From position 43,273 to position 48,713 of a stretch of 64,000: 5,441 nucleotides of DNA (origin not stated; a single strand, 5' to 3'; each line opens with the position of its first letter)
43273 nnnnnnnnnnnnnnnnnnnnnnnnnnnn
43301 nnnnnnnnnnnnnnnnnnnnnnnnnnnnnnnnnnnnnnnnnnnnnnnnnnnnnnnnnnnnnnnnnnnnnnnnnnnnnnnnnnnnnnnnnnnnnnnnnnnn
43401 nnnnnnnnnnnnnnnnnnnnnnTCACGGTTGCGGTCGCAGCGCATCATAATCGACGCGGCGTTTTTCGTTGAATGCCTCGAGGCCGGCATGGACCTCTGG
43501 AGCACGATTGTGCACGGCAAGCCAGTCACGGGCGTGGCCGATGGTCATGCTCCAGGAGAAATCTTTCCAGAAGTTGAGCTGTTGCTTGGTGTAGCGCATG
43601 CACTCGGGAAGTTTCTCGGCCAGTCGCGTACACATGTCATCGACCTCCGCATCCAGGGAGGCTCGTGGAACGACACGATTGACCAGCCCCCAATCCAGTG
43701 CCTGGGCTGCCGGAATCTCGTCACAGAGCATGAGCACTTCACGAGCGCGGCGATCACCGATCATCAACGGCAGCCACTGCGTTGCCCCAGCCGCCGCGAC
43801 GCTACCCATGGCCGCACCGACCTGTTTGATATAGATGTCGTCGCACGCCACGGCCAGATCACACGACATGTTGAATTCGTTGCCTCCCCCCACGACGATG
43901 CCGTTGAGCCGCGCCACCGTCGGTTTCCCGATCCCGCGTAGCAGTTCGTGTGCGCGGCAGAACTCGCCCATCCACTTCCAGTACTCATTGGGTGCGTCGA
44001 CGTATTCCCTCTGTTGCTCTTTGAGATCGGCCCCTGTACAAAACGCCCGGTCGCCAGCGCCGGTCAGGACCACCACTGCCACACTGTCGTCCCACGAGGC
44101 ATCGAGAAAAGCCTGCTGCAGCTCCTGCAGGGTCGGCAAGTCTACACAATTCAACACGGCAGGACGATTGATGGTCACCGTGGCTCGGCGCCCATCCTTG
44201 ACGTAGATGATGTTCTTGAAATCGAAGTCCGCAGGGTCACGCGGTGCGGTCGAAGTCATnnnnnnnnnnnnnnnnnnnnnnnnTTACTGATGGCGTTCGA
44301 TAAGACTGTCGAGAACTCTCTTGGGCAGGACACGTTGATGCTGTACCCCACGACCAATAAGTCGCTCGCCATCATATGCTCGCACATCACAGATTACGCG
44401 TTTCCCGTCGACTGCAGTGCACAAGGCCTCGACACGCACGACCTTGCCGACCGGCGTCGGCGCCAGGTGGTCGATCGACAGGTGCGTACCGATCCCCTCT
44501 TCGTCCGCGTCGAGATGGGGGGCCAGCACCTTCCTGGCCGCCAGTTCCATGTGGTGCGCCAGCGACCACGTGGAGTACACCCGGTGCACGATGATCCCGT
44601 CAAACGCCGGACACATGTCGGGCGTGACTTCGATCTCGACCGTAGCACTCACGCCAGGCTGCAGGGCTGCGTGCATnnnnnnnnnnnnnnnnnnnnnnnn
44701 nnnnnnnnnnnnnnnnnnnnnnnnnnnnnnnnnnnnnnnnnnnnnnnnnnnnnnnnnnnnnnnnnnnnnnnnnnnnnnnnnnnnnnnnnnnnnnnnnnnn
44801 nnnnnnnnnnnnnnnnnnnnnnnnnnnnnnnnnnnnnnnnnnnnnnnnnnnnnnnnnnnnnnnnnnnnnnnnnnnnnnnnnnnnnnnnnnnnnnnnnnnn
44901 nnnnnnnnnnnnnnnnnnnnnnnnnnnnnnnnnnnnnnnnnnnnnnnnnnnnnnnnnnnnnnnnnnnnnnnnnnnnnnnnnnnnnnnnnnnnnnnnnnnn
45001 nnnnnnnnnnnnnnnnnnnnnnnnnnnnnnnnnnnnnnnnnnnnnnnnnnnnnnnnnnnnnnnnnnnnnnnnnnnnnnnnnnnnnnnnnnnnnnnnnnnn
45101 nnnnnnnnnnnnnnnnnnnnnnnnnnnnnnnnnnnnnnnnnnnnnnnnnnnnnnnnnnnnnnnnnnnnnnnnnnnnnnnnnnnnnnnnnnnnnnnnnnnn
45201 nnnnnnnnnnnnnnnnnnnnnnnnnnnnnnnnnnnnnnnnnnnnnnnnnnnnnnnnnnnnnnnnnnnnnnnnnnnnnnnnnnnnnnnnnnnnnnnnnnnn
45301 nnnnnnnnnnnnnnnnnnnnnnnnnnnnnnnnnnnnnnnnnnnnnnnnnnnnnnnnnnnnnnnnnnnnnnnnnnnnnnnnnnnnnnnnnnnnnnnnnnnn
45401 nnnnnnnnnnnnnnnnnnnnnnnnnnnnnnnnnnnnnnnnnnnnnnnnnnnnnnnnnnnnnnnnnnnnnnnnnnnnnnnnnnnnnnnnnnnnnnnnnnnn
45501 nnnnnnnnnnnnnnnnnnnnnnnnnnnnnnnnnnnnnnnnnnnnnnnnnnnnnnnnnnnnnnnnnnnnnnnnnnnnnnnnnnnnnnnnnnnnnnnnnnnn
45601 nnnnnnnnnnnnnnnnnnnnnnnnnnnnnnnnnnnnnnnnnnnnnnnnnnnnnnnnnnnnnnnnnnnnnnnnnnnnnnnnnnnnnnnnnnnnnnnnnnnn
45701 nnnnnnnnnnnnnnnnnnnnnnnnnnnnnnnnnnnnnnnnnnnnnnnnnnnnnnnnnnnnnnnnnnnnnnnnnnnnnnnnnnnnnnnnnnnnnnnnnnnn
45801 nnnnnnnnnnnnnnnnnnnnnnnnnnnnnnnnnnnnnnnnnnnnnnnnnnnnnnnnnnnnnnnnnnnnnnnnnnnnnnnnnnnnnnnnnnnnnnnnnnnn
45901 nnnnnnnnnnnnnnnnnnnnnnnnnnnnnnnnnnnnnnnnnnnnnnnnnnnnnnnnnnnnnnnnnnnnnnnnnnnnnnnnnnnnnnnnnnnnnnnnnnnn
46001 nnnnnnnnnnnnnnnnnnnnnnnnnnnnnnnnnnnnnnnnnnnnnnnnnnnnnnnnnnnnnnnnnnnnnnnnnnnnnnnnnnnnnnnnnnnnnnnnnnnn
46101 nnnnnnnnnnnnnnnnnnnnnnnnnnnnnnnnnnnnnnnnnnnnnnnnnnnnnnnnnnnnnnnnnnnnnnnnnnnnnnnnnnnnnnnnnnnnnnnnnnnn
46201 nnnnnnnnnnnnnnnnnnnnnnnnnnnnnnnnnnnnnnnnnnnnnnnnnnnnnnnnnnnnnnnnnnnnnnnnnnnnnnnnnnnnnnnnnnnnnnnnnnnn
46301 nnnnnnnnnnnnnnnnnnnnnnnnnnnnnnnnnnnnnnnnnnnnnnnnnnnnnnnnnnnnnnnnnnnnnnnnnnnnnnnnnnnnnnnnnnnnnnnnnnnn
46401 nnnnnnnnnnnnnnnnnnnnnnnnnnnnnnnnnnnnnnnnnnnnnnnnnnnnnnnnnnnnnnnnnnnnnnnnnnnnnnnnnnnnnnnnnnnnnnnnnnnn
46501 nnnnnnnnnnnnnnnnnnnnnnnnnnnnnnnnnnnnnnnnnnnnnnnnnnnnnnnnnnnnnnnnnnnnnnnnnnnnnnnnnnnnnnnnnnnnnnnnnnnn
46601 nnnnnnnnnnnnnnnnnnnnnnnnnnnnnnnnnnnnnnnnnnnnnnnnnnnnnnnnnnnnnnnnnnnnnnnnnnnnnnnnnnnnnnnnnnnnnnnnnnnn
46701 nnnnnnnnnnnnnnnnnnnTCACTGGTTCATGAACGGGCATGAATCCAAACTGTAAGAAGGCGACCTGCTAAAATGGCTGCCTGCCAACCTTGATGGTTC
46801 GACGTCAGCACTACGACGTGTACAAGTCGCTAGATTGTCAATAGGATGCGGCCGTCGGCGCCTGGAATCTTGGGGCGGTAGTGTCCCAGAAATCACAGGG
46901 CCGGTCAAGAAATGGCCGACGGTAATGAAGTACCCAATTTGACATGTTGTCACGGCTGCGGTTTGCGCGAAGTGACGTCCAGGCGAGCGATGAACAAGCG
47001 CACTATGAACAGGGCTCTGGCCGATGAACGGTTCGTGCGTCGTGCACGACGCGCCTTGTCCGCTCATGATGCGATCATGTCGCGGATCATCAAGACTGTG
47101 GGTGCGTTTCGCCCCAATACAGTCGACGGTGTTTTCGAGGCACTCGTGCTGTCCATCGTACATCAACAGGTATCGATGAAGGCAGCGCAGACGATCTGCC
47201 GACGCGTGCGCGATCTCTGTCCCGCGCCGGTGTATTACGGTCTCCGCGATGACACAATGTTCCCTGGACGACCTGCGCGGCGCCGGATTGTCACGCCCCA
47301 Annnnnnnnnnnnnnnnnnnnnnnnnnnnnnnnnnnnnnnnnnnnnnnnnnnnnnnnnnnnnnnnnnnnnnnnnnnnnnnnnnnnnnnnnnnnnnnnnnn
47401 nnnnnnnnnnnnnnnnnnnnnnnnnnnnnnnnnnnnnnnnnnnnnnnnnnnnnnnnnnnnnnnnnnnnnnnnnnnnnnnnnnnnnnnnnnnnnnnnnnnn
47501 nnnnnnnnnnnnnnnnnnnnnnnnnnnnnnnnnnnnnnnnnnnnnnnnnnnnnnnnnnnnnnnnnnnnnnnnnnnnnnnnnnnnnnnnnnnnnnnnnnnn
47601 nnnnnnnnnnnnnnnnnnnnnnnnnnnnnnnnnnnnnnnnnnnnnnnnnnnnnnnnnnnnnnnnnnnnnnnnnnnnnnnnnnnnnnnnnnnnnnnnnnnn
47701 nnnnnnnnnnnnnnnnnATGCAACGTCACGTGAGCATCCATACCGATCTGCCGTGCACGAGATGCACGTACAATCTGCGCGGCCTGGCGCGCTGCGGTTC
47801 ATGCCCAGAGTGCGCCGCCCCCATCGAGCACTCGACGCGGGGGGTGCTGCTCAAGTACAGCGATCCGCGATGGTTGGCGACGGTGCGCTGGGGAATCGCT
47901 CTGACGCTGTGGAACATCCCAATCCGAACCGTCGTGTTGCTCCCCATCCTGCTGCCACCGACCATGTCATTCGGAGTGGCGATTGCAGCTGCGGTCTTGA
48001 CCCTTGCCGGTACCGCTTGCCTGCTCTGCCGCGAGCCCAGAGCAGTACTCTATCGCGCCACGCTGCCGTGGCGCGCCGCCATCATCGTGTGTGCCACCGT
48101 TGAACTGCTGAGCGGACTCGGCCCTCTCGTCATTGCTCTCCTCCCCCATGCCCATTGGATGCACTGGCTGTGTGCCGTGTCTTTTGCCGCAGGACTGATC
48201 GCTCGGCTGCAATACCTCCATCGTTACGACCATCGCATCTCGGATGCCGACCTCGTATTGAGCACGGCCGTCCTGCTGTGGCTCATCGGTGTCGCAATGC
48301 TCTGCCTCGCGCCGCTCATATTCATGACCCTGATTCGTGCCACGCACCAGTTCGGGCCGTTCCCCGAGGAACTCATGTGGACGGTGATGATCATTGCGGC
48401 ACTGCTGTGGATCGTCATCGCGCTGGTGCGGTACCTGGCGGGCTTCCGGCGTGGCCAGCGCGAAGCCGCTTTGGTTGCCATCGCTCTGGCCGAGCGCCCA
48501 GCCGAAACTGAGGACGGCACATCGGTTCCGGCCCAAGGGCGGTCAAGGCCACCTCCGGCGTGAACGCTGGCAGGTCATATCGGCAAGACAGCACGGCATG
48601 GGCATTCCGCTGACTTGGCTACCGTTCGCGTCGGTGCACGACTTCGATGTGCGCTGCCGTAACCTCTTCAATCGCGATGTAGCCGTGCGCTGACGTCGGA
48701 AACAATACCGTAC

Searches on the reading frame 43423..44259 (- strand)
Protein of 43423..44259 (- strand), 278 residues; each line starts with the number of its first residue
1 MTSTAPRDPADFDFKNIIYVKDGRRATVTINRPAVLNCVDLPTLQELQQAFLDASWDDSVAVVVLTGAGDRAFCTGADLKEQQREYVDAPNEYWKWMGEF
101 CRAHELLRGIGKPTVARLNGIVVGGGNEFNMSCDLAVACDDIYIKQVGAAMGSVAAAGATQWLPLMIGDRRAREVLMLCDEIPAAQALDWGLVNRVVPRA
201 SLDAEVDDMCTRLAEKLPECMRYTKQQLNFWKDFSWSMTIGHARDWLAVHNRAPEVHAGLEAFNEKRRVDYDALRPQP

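Call 5: search_protein_families(library=pfam, proteins=[window:43423-44259:-])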
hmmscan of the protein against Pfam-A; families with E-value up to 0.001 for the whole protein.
window:43423-44259:- (278 aa): 2 families
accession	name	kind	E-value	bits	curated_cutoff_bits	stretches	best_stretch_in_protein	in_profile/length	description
PF00378.25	ECH_1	-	1.7e-50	172.2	27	1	26-271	7-248/251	Enoyl-CoA hydratase/isomerase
PF16113.10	ECH_2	-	9.6e-27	94.8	27.2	1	27-264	3-239/335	Enoyl-CoA hydratase/isomerase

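Call 12: search_protein_families(library=ncbifam, proteins=[window:43423-44259:-], max_evalue=0.00001)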
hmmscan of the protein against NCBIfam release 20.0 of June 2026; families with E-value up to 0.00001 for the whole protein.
window:43423-44259:- (278 aa): 68 families (the best 25 are shown)
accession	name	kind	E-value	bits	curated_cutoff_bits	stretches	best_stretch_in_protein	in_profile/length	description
TIGR03210.1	badI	equivalog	1.4e-49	168.8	467.6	1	14-271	1-253/256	2-ketocyclohexanecarboxyl-CoA hydrolase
TIGR01929.1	menB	equivalog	1.4e-47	162.5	342.7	1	14-272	1-257/259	1,4-dihydroxy-2-naphthoyl-CoA synthase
NF005637.0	PRK07396.1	equivalog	3.8e-47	160.9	380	1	13-276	11-271/273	1,4-dihydroxy-2-naphthoyl-CoA synthase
TIGR03200.1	dearomat_oah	equivalog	1.6e-45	155.8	464.45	2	28-199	41-212/360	6-oxocyclohex-1-ene-1-carbonyl-CoA hydratase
NF042430.2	EnCoAhydt_DpgD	equivalog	1.2e-44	152.7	400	1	19-271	1-255/258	enoyl-CoA-hydratase DpgD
NF004475.0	PRK05809.1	subfamily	6.2e-42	143.9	394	1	13-269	2-255/260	short-chain-enoyl-CoA hydratase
NF005802.0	PRK07657.1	equivalog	3.6e-40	138.1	363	1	24-271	13-257/260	enoyl-CoA hydratase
NF004840.0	PRK06190.1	equivalog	1.2e-38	133.3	253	1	20-233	9-218/260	enoyl-CoA hydratase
NF004795.0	PRK06143.1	subfamily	4.2e-38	131.3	283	1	22-247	16-237/260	enoyl-CoA hydratase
NF004635.0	PRK05981.1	equivalog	1.4e-36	126.4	351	1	13-271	2-263/266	enoyl-CoA hydratase/isomerase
NF051848.1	EnCoAHydtEchA19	equivalog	1.9e-36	126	400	1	21-271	6-255/258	enoyl-CoA hydratase EchA19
NF006140.0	PRK08290.1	subfamily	3e-36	125.1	280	1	14-234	7-243/292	enoyl-CoA hydratase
NF006588.0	PRK09120.1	equivalog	4e-36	124.6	276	1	21-242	14-235/276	p-hydroxycinnamoyl CoA hydratase/lyase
TIGR02280.1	PaaB1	equivalog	1.7e-35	122.8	345.15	1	22-271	6-253/256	2-(1,2-epoxy-1,2-dihydrophenyl)acetyl-CoA isomerase PaaG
NF006008.0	PRK08139.1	equivalog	2.9e-35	122.1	313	1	23-271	19-263/266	enoyl-CoA hydratase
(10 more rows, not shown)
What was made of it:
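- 43423..44259 (-): BadI/MenB-like crotonase, a candidate ring-hydrolysing enzyme. Best NCBIfam hit is BadI at 169 bits, far below its cut-off (calls 5, 12).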

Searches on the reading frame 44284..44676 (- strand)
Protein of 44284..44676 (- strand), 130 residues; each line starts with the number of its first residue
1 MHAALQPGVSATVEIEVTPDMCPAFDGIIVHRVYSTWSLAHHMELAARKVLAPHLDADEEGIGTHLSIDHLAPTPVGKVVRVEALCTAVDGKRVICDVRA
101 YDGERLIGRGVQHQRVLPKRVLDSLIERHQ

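Call 5: search_protein_families(library=pfam, proteins=[window:44284-44676:-])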
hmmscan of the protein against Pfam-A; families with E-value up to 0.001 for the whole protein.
window:44284-44676:- (130 aa): 2 families
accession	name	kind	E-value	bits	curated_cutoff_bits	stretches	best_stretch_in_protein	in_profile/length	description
PF22636.2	FlK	-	5.7e-32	110.4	27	1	17-119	1-102/103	Fluoroacetyl-CoA-specific thioesterase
PF03061.28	4HBT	-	7.1e-06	26.7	20.6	1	43-105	13-75/79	Thioesterase superfamily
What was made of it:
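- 44284..44676 (-): FlK-type hot-dog thioesterase, probably filling the PaaI role. PF22636 110 bits (call 5).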

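Call 12: search_protein_families(library=ncbifam, proteins=[window:44284-44676:-], max_evalue=0.00001)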
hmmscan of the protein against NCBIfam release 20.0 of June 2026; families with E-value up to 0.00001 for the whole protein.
window:44284-44676:- (130 aa): 0 families

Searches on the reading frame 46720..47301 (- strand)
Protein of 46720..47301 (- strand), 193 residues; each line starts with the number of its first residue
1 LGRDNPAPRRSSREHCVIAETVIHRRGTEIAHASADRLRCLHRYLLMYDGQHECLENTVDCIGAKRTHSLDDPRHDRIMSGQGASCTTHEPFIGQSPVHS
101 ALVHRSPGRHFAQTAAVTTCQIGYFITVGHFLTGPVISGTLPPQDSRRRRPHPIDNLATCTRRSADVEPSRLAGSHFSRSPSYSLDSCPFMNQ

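Call 32: search_protein_families(library=pfam, proteins=[window:46720-47301:-], max_evalue=0.0001)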
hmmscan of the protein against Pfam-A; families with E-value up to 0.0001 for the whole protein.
window:46720-47301:- (193 aa): 0 families

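Call 71: search_protein_families(library=pfam, proteins=[window:46720-47301:-], max_evalue=1)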
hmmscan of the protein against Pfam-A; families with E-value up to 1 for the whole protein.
window:46720-47301:- (193 aa): 1 family
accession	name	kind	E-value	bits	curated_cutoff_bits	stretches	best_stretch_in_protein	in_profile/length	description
PF10564.14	MAR_sialic_bdg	-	0.078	13.5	25.1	1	12-69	18-77/94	Sialic-acid binding micronemal adhesive repeat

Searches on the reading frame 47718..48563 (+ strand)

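Call 32: search_protein_families(library=pfam, proteins=[window:47718-48563:+], max_evalue=0.0001)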
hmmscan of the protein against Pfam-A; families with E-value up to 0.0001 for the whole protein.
window:47718-48563:+ (281 aa): 0 families

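Call 71: search_protein_families(library=pfam, proteins=[window:47718-48563:+], max_evalue=1)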
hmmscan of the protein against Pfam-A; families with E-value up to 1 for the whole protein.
window:47718-48563:+ (281 aa): 3 families
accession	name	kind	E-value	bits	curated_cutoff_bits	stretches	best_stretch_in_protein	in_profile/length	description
PF07695.17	7TMR-DISM_7TM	-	0.0078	16.6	29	1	121-257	36-159/205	7TM diverse intracellular signalling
PF25207.1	DUF7837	-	0.068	13.6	27.8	1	25-47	4-24/47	Domain of unknown function (DUF7837)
PF13920.12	zf-C3HC4_3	-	0.42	10.9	27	0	13-38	26-48/49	Zinc finger, C3HC4 type (RING finger)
